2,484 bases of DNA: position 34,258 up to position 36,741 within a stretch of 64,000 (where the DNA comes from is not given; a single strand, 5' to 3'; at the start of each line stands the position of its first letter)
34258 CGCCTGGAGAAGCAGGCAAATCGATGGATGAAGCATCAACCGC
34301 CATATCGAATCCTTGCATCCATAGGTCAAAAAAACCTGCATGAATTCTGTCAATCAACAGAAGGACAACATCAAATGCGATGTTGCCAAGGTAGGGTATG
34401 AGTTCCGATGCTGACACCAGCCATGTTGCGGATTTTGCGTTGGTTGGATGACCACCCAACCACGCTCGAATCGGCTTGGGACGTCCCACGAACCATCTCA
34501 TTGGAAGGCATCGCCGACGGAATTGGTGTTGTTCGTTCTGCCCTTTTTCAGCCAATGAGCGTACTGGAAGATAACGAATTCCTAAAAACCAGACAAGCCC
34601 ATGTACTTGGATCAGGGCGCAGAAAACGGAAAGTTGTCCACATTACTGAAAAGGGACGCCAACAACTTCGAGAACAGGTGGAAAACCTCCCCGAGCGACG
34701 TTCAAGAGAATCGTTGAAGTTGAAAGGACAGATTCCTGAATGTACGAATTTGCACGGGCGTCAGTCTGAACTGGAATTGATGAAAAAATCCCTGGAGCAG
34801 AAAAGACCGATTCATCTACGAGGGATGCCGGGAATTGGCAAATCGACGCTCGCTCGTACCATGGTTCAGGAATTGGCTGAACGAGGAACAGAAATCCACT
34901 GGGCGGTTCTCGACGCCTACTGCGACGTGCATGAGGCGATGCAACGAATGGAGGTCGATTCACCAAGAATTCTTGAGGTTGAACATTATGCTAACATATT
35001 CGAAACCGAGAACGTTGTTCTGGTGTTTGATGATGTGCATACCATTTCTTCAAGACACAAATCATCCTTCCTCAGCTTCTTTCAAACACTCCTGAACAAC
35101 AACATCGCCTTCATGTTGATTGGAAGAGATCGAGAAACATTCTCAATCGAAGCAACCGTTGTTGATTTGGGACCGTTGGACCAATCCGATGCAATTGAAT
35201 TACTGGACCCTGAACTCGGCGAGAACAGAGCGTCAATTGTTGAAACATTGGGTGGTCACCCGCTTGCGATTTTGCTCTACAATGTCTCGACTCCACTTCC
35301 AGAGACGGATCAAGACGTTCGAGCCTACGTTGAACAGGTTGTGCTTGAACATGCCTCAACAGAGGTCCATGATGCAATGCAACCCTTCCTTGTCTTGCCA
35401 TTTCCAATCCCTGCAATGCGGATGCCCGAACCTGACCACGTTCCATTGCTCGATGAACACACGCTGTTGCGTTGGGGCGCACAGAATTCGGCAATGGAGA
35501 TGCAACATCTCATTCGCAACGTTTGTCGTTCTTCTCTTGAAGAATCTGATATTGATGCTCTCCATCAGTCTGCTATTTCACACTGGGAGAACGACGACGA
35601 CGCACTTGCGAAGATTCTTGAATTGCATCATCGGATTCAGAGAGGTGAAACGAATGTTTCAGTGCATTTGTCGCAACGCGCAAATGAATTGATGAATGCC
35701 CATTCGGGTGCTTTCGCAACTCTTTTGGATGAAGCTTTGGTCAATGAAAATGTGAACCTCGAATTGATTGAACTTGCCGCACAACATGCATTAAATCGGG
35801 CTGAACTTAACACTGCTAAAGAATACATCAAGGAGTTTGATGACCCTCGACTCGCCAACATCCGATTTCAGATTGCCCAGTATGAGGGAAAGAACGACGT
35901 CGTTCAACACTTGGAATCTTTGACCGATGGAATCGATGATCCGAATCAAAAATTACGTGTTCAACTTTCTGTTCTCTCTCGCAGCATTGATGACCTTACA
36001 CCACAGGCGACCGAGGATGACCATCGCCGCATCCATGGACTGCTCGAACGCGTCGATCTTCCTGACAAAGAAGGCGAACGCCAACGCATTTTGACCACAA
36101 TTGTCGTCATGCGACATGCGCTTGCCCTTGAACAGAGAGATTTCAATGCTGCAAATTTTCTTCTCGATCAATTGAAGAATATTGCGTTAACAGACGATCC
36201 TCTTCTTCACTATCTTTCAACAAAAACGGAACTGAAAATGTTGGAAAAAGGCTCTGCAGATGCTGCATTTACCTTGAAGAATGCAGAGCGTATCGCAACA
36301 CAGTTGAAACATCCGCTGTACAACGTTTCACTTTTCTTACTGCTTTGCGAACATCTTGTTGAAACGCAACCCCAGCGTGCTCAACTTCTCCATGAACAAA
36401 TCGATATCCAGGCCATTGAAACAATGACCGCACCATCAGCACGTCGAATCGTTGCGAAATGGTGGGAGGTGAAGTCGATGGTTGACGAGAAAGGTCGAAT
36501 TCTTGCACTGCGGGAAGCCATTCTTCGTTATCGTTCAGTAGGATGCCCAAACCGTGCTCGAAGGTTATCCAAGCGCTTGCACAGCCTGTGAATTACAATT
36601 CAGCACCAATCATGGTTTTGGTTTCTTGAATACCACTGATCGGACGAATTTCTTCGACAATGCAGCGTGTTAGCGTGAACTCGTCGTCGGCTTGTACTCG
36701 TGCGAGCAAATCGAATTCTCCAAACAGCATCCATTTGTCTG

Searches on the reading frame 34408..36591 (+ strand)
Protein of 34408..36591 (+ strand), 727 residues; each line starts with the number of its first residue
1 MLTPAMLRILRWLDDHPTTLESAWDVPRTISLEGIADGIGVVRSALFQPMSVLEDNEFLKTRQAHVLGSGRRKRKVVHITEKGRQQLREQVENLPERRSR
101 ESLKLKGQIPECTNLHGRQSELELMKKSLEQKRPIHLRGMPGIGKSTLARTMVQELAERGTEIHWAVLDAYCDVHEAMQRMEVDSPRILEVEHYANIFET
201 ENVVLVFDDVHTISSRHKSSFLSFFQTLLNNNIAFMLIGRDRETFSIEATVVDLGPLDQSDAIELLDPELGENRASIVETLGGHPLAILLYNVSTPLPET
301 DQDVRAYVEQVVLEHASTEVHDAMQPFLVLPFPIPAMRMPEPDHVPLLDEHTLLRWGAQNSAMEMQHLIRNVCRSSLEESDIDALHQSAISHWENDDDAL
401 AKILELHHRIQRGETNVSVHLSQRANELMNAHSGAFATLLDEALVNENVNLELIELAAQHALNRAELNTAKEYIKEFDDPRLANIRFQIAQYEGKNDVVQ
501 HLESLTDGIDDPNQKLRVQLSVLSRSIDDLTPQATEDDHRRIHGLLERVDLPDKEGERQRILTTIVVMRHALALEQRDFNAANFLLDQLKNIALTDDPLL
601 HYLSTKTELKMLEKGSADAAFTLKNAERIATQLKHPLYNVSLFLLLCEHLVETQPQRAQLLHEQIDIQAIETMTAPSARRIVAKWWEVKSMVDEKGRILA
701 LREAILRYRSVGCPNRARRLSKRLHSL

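Call 72: search_protein_families(library=pfam, proteins=[window:34408-36591:+], max_evalue=0.001)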
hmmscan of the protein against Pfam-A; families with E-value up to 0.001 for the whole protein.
window:34408-36591:+ (727 aa): 8 families
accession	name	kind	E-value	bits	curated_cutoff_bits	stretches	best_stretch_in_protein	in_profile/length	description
PF13191.12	AAA_16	-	4e-07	31.1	32.6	1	115-175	2-63/167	AAA ATPase domain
PF20720.3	nSTAND3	-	1.7e-05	25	27.2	1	122-178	7-61/155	Novel STAND NTPase 3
PF00004.35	AAA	-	5.9e-05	24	21.2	1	137-238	3-105/131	ATPase family associated with various cellular activities (AAA)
PF13401.12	AAA_22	-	9.4e-05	23.2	27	0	131-240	4-123/130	AAA domain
PF00931.28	NB-ARC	-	0.00011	22.1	23.5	1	124-213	12-112/248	NB-ARC domain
PF24883.2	NPHP3_N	-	0.00015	22.5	24.8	1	127-173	17-59/164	Nephrocystin 3, N-terminal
PF25201.1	nSTAND6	-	0.00043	20.8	27.7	0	115-173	1-59/148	Novel STAND NTPase 6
PF13173.12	AAA_14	-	0.00052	20.5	27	0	132-215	2-76/129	AAA domain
